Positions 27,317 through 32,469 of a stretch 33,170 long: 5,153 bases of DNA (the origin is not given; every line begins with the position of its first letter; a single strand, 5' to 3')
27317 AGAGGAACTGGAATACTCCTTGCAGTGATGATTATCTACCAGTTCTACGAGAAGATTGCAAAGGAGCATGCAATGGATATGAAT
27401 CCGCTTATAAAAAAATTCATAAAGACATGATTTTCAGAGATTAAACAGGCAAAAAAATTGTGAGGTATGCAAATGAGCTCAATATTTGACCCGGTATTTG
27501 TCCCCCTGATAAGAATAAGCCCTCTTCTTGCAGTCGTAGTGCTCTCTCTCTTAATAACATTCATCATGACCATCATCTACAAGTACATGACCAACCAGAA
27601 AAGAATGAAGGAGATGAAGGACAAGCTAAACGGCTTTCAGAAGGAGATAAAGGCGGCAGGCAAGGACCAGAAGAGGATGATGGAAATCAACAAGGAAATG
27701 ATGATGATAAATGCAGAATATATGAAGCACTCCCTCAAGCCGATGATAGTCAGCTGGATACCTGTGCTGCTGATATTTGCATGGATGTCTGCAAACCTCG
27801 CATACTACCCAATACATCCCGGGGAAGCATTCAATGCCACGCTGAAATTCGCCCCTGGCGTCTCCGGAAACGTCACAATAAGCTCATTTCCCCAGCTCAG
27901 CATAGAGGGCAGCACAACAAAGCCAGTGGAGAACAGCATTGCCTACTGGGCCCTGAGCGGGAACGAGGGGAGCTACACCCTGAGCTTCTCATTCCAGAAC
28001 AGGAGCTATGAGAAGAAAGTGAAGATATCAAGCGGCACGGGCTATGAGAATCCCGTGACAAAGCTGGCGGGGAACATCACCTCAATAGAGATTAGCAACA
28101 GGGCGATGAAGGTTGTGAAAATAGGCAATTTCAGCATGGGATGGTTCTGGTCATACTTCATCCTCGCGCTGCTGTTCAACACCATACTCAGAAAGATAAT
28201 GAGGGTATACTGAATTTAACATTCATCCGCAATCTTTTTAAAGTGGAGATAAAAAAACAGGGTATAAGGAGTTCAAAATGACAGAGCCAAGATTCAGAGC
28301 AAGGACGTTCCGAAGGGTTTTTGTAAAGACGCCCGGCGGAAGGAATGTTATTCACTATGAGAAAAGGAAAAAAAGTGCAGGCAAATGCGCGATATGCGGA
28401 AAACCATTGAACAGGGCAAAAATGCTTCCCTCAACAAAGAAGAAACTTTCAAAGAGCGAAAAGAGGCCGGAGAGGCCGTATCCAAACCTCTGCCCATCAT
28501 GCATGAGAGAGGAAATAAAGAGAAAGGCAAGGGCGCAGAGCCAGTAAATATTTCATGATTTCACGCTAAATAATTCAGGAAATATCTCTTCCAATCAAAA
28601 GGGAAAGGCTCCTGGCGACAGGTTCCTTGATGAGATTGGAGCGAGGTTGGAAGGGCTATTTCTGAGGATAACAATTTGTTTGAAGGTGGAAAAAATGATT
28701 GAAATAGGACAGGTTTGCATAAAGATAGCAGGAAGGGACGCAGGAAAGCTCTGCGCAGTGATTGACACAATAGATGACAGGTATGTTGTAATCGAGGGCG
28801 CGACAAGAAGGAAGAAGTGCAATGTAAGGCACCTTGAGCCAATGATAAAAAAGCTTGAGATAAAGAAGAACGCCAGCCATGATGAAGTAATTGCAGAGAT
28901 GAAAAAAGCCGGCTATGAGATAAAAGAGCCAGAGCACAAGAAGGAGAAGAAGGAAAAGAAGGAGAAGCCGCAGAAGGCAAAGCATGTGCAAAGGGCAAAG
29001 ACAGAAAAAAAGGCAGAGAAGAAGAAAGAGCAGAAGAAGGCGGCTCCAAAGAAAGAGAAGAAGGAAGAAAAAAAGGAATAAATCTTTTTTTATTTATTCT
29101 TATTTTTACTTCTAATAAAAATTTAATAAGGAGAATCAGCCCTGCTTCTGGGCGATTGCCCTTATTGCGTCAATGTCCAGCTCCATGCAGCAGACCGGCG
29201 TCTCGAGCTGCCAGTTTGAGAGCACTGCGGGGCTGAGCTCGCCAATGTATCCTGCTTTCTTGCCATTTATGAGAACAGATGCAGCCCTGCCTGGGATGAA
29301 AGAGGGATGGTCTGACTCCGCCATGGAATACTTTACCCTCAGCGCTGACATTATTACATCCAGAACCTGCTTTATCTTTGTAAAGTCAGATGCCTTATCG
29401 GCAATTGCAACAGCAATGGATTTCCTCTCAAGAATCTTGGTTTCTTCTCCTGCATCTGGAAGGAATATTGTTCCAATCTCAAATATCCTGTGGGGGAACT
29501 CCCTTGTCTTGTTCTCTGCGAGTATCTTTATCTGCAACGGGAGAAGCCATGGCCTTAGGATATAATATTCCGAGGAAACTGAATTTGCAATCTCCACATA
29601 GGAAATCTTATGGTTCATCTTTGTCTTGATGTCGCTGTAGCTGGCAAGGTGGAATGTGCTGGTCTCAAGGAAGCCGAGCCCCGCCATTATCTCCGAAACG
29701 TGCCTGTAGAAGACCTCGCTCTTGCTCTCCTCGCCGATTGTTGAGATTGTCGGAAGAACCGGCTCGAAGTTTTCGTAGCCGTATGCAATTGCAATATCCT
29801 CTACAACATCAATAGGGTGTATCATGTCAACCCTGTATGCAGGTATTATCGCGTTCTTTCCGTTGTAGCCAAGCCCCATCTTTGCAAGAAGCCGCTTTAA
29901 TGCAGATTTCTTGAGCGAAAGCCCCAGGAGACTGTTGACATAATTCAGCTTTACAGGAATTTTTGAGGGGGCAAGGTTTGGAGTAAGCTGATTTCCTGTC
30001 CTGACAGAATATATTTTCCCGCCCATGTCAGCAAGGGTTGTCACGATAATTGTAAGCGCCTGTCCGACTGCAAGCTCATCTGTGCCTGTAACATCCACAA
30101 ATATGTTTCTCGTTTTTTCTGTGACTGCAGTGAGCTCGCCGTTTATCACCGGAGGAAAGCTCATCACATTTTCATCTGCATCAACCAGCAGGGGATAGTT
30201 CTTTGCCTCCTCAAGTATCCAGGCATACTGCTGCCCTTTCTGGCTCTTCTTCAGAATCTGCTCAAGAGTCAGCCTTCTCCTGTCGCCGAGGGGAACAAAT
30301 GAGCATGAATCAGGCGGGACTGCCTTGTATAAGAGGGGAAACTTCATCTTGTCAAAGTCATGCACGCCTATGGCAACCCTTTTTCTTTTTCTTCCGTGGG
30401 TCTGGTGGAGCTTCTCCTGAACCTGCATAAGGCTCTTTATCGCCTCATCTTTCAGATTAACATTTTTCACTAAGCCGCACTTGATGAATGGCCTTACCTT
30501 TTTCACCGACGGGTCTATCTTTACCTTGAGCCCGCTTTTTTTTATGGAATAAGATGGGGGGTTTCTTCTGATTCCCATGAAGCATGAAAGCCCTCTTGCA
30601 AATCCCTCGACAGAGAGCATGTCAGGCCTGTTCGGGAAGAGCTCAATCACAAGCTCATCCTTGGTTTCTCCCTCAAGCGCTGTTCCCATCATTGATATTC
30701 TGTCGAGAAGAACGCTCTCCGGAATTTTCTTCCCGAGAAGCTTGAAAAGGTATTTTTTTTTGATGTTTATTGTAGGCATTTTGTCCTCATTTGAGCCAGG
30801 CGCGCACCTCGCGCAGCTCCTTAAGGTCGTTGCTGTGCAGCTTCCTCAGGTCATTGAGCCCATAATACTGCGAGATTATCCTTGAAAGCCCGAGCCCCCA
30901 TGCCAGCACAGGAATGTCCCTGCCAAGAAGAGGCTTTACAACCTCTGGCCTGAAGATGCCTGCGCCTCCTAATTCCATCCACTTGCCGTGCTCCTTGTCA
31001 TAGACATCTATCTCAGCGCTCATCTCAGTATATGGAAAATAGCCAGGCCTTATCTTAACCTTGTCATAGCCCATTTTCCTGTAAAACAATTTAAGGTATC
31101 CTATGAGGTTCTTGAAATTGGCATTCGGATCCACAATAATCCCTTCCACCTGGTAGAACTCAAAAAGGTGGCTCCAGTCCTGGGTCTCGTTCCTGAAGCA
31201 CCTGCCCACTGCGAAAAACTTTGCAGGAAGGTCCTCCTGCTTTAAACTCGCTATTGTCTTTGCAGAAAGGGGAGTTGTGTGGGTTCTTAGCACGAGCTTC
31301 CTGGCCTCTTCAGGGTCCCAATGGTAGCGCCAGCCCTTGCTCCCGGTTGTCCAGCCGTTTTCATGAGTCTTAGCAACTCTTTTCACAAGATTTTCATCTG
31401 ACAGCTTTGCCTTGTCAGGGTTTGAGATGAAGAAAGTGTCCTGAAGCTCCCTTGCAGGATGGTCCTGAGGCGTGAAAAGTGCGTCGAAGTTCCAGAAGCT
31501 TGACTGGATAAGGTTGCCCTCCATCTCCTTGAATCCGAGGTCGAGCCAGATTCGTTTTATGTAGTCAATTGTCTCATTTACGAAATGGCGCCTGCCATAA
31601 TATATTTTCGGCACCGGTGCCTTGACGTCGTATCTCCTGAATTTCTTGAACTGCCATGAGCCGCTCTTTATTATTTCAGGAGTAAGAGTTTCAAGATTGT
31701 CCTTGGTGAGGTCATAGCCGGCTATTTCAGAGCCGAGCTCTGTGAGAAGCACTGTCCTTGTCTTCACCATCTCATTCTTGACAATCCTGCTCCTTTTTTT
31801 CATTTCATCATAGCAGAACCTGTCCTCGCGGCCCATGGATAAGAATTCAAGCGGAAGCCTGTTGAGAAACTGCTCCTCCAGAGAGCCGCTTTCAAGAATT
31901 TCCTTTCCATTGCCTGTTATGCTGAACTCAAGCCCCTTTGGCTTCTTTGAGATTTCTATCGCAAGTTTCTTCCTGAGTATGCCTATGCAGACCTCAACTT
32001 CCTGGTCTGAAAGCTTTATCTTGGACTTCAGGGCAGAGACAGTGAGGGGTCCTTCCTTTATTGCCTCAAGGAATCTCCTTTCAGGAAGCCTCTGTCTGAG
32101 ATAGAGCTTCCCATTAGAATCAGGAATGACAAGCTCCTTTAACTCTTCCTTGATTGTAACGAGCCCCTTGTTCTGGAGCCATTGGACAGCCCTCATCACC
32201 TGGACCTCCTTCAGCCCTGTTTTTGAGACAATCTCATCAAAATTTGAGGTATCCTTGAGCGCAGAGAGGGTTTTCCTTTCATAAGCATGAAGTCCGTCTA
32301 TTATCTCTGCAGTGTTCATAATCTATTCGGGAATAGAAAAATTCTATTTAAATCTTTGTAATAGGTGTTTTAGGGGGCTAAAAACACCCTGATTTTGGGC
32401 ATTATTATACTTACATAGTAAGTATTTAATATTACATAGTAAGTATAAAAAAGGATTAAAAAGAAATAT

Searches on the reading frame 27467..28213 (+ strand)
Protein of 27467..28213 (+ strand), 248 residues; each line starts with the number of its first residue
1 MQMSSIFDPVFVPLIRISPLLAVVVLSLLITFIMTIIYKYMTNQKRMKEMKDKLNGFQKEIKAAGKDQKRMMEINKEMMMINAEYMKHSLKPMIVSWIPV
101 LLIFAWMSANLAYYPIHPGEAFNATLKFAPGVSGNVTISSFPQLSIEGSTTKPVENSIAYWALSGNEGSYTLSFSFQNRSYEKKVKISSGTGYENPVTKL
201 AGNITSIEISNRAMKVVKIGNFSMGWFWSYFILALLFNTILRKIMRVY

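Call 12: search_protein_families(library=pfam, proteins=[window:27467-28213:+])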
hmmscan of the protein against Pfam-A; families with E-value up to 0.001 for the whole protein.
window:27467-28213:+ (248 aa): 1 family
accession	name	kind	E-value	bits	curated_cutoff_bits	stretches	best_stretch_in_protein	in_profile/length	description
PF01956.21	EMC3_TMCO1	-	9.7e-13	48.7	27.1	1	10-115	3-116/169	Integral membrane protein EMC3/TMCO1-like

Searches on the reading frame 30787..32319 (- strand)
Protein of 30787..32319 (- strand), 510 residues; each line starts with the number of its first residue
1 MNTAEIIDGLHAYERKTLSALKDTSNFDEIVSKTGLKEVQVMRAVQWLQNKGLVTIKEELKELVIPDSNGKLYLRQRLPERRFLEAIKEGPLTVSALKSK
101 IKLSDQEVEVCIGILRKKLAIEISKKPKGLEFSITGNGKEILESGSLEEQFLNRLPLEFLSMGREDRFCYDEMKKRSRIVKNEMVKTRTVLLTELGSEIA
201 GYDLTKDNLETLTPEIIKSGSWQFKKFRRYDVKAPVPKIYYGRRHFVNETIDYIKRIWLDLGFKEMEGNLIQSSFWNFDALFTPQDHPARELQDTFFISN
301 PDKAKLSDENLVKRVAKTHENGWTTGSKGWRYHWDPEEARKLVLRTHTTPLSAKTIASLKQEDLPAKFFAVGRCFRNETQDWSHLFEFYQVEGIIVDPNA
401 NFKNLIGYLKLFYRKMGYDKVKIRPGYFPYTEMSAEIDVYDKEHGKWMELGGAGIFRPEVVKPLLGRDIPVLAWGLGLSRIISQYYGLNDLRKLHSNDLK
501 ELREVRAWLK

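Call 41: find_encoding_contigs(protein=window:30787-32319:-, flank=10000, max_places=4)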
Protein window:30787-32319:- (510 aa): 22 contigs read that carry it; 4 places shown.
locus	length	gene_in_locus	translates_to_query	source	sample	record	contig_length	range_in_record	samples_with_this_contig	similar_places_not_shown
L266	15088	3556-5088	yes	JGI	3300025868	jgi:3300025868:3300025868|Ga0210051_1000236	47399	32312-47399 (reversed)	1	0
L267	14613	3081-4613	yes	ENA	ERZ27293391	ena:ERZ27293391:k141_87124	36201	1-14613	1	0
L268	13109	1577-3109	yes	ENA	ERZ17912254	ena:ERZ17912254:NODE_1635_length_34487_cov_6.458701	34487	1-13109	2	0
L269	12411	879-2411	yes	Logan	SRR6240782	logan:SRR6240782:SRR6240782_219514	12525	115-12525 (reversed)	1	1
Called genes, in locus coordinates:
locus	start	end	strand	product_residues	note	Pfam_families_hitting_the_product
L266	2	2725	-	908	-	?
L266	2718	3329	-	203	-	PF13384:HTH_23 (faint)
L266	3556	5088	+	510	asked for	PF01409:tRNA-synt_2d, PF00587:tRNA-synt_2b (weak)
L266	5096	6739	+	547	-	PF18262:PhetRS_B1 (weak), PF03483:B3_4 (weak), PF03484:B5, PF17759:tRNA_synthFbeta, PF01409:tRNA-synt_2d (weak)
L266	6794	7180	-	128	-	-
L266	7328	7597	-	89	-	PF01199:Ribosomal_L34e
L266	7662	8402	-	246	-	PF01956:EMC3_TMCO1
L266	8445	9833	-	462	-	PF00344:SecY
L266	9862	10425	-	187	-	PF00828:Ribosomal_L27A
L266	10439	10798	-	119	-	PF00327:Ribosomal_L30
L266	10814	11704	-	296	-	PF00333:Ribosomal_S5, PF03719:Ribosomal_S5_C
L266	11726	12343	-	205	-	PF17144:Ribosomal_L5e, PF00861:Ribosomal_L18p (faint), PF17144:Ribosomal_L5e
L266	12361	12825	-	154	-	PF01280:Ribosomal_L19e, PF25476:Ribosomal_L19e_C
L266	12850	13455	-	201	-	PF01655:Ribosomal_L32e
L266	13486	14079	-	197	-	PF00347:Ribosomal_L6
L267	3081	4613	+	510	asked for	PF01409:tRNA-synt_2d, PF00587:tRNA-synt_2b (weak)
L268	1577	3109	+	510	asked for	PF01409:tRNA-synt_2d, PF00587:tRNA-synt_2b (weak)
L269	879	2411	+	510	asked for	PF01409:tRNA-synt_2d, PF00587:tRNA-synt_2b (weak)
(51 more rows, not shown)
